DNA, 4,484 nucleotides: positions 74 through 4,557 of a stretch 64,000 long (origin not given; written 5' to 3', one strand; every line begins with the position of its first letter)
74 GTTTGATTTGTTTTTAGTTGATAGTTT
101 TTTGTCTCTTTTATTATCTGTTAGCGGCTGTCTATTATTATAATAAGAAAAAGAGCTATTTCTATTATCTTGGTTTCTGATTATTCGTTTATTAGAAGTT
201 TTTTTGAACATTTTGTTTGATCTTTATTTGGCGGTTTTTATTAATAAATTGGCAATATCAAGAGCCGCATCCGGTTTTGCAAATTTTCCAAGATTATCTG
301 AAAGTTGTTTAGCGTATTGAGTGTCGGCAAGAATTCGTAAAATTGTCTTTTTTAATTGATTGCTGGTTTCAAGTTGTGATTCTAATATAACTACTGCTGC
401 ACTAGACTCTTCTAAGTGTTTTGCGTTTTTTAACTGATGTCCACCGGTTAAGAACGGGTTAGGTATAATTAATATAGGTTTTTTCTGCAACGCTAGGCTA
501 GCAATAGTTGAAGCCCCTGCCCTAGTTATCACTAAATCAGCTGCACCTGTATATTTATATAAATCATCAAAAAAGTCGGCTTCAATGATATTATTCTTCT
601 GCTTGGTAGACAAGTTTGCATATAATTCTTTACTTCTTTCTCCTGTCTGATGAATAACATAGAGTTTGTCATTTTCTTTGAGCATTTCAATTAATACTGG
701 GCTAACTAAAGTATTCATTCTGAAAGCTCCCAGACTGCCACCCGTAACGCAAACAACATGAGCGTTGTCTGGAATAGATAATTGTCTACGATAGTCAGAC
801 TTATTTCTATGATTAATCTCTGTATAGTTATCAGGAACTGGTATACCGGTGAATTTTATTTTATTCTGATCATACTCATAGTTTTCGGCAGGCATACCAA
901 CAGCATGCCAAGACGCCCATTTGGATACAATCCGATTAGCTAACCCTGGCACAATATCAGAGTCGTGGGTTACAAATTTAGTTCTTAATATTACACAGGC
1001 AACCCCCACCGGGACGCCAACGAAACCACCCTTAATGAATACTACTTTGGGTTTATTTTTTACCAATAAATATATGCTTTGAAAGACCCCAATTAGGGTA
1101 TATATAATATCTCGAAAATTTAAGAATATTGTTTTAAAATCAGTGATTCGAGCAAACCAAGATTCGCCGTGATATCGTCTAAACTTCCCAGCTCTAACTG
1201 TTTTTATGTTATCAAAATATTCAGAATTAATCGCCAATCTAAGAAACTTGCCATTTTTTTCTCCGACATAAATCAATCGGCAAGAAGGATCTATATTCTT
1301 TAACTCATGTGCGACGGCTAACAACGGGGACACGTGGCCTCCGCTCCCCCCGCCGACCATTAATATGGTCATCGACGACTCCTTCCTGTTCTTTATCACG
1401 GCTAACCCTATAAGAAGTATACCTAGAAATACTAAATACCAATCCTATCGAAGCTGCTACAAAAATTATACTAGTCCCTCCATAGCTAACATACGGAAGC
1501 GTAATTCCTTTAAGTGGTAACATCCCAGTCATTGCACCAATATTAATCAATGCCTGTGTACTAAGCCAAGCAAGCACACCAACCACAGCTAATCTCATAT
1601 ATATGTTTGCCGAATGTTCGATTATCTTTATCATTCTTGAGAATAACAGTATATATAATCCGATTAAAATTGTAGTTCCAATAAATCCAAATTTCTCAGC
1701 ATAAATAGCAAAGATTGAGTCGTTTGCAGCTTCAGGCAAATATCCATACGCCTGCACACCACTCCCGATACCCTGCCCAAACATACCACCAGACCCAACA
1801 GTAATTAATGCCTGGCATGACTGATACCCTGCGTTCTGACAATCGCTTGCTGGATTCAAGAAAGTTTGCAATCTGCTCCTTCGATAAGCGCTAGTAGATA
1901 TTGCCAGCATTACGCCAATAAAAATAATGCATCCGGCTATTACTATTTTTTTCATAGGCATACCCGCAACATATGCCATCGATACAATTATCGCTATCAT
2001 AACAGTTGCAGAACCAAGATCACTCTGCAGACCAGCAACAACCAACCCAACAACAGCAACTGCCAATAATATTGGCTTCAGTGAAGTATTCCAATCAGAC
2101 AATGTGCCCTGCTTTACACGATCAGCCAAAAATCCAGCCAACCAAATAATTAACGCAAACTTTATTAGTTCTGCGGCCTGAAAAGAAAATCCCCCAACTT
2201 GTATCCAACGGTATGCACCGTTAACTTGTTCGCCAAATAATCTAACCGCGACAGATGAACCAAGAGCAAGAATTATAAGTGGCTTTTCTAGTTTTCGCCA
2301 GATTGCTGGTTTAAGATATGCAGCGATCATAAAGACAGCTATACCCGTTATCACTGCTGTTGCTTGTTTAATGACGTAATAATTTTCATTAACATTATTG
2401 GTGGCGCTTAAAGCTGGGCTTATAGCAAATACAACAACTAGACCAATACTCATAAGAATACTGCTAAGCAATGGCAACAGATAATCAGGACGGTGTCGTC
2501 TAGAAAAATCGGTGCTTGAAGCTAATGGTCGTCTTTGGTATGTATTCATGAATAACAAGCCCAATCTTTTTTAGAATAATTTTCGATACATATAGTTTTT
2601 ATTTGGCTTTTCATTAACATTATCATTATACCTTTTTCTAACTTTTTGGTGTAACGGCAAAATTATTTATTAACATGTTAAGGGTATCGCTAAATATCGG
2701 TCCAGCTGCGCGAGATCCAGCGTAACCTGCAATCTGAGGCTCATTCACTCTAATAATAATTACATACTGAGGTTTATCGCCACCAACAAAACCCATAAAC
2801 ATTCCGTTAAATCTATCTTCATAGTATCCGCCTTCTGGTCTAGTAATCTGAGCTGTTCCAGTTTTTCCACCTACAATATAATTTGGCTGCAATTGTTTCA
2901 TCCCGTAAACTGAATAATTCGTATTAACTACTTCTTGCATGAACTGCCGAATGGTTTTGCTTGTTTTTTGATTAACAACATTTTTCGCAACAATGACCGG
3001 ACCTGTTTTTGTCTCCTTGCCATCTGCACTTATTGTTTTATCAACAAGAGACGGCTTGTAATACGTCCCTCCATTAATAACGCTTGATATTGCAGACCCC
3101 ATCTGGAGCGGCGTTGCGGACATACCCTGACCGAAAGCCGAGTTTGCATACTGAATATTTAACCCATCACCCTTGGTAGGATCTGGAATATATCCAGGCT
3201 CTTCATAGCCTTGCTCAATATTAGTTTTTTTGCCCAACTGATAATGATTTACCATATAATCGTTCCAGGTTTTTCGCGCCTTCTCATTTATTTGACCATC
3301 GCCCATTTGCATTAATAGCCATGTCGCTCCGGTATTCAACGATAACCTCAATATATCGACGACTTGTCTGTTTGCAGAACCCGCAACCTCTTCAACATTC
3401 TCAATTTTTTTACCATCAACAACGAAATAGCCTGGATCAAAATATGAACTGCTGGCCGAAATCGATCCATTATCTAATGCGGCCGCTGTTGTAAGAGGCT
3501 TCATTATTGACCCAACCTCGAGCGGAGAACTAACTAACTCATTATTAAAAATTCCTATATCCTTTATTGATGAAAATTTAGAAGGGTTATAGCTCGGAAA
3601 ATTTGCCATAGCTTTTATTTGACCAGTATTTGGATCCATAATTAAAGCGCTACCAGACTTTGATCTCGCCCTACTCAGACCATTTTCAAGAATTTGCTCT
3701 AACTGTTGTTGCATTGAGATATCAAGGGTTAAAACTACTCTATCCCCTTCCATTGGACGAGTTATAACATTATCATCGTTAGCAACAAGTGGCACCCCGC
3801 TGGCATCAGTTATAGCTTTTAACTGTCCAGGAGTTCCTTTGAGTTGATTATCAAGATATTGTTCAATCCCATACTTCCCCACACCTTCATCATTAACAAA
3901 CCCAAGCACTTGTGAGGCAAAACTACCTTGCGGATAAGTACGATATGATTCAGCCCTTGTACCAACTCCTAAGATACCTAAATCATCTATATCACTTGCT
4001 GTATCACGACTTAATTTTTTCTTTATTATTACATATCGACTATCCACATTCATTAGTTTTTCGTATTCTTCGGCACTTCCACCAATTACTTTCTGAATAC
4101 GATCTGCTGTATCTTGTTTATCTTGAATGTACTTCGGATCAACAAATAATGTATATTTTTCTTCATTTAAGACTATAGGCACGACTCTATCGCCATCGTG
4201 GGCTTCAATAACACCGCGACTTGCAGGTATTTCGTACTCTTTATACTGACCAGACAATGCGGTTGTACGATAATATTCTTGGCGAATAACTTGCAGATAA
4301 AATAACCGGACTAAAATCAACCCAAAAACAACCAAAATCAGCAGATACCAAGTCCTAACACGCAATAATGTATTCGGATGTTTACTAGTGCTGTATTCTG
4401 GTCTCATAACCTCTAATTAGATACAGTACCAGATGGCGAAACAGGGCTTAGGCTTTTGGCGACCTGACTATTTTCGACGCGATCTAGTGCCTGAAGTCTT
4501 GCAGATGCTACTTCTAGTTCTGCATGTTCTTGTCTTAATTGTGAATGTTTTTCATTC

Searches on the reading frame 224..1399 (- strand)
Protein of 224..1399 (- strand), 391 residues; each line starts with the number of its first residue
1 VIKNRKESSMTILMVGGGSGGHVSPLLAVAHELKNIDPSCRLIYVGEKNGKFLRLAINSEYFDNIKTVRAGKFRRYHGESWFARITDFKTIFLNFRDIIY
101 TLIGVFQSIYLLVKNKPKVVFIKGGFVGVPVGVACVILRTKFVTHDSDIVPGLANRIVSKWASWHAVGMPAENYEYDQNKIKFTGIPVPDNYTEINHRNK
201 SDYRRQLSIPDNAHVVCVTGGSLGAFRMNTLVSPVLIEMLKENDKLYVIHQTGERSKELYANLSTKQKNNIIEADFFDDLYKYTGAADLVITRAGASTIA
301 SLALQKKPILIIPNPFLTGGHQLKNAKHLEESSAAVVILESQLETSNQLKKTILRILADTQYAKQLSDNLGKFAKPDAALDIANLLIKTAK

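Call 71: search_protein_families(library=ncbifam, max_evalue=1e-40, proteins=[window:224-1399:-])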
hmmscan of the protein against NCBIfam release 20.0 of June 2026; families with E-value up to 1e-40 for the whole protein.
window:224-1399:- (391 aa): 2 families
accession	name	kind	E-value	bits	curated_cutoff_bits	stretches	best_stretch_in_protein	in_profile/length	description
TIGR01133.1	murG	equivalog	4.4e-57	193.7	250.25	1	8-385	4-352/353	undecaprenyldiphospho-muramoylpentapeptide beta-N-acetylglucosaminyltransferase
NF009102.0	PRK12446.1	equivalog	3.5e-41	141.3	339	1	11-365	3-332/352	undecaprenyldiphospho-muramoylpentapeptide beta-N-acetylglucosaminyltransferase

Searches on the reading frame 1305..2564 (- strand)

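Call 71: search_protein_families(library=ncbifam, max_evalue=1e-40, proteins=[window:1305-2564:-])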
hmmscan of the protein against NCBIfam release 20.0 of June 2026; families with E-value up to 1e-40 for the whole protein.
window:1305-2564:- (419 aa): 5 families
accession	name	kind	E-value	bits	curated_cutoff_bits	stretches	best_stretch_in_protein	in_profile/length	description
TIGR02614.1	ftsW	equivalog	4.6e-95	318.7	337.5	1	28-382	2-356/357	putative lipid II flippase FtsW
TIGR02210.1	rodA_shape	equivalog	6e-80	269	336.7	1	27-381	1-354/357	rod shape-determining protein RodA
TIGR02615.1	spoVE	exception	9.1e-73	245.7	448.8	1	27-381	1-354/354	stage V sporulation protein E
NF008042.0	PRK10774.1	equivalog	3.7e-57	194.1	493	1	30-381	39-390/405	cell division protein FtsW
NF008060.0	PRK10794.1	equivalog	3.6e-49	167.6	590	1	42-381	26-361/370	peptidoglycan glycosyltransferase MrdB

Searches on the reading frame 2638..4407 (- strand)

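Call 42: search_protein_families(library=ncbifam, max_evalue=1e-60, proteins=[window:2638-4407:-])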
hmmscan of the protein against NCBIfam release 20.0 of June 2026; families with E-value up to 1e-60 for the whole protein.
window:2638-4407:- (589 aa): 2 families
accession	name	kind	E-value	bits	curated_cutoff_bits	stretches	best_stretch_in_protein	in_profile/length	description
TIGR02214.1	spoVD_pbp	equivalog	2.2e-89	300.5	688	1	21-588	6-563/636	stage V sporulation protein D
TIGR03423.1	pbp2_mrdA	equivalog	1.2e-79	268.5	455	1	16-579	2-590/593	penicillin-binding protein 2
